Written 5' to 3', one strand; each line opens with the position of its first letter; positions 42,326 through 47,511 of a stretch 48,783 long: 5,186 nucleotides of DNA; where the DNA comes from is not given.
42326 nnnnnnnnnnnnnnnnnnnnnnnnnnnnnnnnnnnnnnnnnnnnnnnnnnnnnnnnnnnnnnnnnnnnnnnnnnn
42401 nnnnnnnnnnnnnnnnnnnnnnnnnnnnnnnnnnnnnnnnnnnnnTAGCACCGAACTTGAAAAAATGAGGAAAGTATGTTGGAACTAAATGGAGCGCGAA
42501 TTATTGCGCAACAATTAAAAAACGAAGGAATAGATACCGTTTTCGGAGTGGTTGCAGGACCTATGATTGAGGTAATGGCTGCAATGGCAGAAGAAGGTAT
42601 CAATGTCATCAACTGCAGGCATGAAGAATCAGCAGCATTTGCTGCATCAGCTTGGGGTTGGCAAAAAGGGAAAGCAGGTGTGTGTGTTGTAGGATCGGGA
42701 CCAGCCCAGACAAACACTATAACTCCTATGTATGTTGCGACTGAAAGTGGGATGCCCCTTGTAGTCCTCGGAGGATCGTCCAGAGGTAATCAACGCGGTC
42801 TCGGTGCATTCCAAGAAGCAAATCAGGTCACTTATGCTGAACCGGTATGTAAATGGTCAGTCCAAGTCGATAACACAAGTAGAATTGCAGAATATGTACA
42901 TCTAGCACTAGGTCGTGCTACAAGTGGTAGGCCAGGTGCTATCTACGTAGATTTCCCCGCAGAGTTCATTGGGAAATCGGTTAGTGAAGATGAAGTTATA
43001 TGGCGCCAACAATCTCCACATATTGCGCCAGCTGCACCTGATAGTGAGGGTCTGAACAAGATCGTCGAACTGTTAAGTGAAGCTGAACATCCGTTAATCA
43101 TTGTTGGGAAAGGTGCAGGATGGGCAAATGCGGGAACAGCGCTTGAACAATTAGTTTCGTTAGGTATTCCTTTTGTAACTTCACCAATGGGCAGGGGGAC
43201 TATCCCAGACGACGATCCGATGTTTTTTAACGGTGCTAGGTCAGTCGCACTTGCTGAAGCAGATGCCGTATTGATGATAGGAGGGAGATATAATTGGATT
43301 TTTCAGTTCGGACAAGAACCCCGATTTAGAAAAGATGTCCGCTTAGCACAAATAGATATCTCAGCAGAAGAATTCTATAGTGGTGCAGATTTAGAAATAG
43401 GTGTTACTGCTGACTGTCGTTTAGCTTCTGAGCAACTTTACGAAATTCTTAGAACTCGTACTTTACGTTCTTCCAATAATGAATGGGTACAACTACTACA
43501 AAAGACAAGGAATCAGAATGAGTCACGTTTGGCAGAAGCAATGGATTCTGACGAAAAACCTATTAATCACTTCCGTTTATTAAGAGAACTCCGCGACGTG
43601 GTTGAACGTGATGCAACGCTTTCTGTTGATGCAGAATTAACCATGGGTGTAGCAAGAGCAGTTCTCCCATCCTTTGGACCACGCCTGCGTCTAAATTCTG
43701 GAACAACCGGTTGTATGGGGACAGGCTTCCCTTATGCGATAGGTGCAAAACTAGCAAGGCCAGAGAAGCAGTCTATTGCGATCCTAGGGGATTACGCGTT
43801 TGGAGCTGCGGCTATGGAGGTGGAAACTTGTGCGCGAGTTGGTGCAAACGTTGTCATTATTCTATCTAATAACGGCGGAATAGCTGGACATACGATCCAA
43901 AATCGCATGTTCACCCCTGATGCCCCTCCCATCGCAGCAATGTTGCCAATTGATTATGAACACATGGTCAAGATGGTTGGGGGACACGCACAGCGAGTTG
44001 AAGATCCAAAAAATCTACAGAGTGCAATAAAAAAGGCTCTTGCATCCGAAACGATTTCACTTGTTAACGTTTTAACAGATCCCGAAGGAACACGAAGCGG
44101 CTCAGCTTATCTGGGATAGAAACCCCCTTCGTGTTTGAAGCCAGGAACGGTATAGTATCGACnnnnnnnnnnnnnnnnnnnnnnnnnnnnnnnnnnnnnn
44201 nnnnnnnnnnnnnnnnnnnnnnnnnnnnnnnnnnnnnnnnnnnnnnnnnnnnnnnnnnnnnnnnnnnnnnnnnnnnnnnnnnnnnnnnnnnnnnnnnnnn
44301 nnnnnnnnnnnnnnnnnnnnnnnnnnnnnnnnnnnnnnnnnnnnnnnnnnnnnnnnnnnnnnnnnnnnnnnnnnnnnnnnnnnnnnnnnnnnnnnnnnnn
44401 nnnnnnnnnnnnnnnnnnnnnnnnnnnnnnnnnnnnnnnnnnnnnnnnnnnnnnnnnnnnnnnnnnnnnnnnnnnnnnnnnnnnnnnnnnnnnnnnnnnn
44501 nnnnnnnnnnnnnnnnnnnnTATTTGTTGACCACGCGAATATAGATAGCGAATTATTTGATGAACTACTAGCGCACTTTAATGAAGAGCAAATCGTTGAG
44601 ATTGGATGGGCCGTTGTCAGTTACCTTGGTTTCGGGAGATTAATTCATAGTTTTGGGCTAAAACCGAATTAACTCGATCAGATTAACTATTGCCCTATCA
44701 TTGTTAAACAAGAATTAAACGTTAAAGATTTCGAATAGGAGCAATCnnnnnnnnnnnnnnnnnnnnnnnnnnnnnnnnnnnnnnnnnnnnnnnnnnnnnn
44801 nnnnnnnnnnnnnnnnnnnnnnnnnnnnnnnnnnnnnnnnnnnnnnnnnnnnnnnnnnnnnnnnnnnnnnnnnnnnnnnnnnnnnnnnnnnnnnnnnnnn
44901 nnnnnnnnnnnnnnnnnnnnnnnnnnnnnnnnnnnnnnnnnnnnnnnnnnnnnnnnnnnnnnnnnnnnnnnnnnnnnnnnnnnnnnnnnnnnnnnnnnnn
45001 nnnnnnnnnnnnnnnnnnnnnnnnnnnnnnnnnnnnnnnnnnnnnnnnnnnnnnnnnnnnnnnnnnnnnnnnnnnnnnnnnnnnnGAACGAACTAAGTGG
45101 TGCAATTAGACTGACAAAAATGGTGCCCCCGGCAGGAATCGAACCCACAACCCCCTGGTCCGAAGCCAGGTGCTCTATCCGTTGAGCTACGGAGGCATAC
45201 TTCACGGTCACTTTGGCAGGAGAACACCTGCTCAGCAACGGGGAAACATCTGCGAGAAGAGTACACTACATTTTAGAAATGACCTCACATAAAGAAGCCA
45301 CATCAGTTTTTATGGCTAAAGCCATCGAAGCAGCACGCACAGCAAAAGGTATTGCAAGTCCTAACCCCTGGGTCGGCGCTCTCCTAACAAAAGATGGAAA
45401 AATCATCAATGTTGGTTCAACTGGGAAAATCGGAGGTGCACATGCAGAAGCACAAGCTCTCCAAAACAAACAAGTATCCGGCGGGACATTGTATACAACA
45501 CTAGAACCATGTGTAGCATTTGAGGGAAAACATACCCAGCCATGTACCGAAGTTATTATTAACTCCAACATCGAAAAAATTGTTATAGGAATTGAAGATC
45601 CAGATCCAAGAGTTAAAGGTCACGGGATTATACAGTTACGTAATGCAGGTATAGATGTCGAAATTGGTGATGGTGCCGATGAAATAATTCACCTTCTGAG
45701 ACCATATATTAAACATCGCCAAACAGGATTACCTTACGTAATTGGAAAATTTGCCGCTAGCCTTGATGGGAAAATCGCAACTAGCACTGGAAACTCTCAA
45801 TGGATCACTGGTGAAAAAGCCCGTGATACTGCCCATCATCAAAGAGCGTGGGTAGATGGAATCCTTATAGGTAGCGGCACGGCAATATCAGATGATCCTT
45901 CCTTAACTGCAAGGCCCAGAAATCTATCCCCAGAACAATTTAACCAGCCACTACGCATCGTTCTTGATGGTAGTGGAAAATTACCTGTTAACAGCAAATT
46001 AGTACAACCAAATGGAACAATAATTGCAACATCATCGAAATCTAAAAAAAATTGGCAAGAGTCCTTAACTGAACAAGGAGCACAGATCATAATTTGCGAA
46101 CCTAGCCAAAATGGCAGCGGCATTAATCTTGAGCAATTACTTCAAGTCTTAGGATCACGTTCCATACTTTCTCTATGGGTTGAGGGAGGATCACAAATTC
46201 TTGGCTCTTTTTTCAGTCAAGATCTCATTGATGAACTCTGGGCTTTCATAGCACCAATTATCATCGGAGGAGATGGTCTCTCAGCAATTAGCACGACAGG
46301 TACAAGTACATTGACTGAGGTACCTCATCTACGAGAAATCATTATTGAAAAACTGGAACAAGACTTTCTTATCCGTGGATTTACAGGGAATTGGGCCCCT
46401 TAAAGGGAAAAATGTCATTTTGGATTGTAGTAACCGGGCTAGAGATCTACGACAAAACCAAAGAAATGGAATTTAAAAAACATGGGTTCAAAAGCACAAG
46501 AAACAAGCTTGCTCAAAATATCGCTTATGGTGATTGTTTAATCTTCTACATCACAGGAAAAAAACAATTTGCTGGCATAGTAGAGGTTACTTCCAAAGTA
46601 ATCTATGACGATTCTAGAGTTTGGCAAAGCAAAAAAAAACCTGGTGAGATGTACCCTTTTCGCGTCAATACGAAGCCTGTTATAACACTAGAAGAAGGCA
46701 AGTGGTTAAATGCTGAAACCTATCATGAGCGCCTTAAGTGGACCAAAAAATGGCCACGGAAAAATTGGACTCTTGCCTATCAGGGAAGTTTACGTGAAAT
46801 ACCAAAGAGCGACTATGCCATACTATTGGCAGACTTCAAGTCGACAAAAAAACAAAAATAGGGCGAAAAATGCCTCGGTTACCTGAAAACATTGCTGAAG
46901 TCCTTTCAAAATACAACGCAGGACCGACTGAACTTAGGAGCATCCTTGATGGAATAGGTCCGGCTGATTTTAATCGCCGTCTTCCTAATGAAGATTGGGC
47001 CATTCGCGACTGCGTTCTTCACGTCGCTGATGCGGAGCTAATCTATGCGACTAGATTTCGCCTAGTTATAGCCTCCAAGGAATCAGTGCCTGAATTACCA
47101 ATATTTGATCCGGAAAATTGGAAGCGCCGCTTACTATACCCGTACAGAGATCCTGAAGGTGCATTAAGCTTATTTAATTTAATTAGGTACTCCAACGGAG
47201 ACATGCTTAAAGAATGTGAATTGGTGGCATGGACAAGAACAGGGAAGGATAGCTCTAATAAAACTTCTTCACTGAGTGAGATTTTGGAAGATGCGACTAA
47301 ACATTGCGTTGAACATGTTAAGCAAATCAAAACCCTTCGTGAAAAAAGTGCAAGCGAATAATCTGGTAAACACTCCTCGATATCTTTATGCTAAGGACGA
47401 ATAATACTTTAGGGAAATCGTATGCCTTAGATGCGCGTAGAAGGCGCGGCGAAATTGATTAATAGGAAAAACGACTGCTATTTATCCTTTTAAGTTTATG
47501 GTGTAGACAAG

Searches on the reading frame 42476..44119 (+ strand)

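Call 39: search_protein_families(library=pfam, proteins=[window:42476-44119:+], max_evalue=0.0001)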
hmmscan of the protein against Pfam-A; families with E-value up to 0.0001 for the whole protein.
window:42476-44119:+ (547 aa): 3 families
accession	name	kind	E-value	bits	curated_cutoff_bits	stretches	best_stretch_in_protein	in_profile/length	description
PF02776.23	TPP_enzyme_N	-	3.5e-29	101.4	26.8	1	5-118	2-117/119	Thiamine pyrophosphate enzyme, N-terminal TPP binding domain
PF00205.28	TPP_enzyme_M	-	9.3e-28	97.1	30.4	1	193-321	1-137/137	Thiamine pyrophosphate enzyme, central domain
PF02775.26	TPP_enzyme_C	-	1.4e-27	96.8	21.9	1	392-532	9-151/151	Thiamine pyrophosphate enzyme, C-terminal TPP binding domain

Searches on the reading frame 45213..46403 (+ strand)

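Call 39: search_protein_families(library=pfam, proteins=[window:45213-46403:+], max_evalue=0.0001)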
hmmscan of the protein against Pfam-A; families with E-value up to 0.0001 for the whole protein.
window:45213-46403:+ (396 aa): 4 families
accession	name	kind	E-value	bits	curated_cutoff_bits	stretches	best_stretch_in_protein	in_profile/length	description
PF01872.23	RibD_C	-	4.3e-47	160.9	24.1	1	174-385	1-195/197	RibD C-terminal domain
PF00383.29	dCMP_cyt_deam_1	-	8.7e-14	51.7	25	1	30-126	4-101/102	Cytidine and deoxycytidylate deaminase zinc-binding region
PF14437.12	MafB19-deam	-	2.2e-07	31.3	27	1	33-134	6-108/142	MafB19-like deaminase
PF18785.7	Inv-AAD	-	4.8e-07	30.1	26.5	1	83-157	46-122/129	Invertebrate-AID/APOBEC-deaminase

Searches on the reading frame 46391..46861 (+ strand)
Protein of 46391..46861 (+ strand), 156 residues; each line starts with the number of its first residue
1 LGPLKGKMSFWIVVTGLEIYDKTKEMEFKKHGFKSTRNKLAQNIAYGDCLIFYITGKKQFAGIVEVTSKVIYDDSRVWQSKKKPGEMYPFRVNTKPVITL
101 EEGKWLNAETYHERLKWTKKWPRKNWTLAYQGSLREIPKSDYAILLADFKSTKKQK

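Call 39: search_protein_families(library=pfam, proteins=[window:46391-46861:+], max_evalue=0.0001)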
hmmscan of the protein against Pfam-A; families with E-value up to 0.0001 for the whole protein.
window:46391-46861:+ (156 aa): 1 family
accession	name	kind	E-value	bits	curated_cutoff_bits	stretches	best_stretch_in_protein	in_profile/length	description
PF01878.24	EVE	-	1e-10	42.2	23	1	10-146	2-143/145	EVE domain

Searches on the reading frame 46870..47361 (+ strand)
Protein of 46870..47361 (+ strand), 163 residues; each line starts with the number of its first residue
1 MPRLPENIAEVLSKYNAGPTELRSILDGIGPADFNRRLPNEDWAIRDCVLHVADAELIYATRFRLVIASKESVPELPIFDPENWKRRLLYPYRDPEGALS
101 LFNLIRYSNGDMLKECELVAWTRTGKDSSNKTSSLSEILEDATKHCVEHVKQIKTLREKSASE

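Call 39: search_protein_families(library=pfam, proteins=[window:46870-47361:+], max_evalue=0.0001)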
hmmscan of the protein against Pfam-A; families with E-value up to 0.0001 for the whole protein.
window:46870-47361:+ (163 aa): 1 family
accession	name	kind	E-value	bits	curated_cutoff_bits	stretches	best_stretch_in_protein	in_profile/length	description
PF12867.12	DinB_2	-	4e-08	34.2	24.8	1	18-153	5-128/128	DinB superfamily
